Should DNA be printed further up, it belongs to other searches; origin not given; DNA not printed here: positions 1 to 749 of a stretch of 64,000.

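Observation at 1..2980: GC-rich island of four monocistronic genes: a Hanks-type kinase flanked by a receiver-domain protein and a paralogous pseudo-receiver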

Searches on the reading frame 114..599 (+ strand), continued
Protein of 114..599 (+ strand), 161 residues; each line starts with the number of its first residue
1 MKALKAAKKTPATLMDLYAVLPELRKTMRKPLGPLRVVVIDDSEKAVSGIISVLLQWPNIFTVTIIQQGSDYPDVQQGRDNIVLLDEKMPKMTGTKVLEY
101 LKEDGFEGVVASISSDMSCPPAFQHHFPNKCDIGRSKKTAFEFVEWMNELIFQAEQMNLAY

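Call 84: predict_structure(alignment_id=A7)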
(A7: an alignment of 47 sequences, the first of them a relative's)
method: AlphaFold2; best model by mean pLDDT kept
length: 360 residues; sequences in the alignment: 47
mean_pLDDT: 93.9   pTM: 0.83
mean pLDDT of the five models: 93.9, 93.2, 93.1, 92.5, 92.5
residues with pLDDT >= 90: 311; 70-90: 41; 50-70: 6; < 50: 2
segments of 3 or more residues with pLDDT < 50: none
pLDDT, mean of each block of 10 residues (from residue 1): 79 98 98 98 92 92 97 94 82 98 80 96 97 96 98 93 97 96 96 95 95 86 95 97 97 98 96 82 96 95 92 97 96 97 97 94
secondary structure, 60 per line:
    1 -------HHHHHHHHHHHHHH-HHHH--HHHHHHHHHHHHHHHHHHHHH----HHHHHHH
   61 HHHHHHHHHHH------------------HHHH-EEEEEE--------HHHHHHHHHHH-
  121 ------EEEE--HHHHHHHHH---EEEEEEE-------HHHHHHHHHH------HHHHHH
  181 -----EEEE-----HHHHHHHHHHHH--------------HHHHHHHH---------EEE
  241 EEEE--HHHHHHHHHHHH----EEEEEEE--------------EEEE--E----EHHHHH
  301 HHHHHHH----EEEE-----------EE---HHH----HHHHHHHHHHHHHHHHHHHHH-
elements in order: H8-21 H23-26 H29-49 H54-71 H90-93 E95-100 H109-119 E127-130 H133-141 E145-151 H159-168 H175-180 E186-189 H195-206 H221-228 E238-244 H247-258 E263-269 E284-287 H296-307 E312-315 H339-359
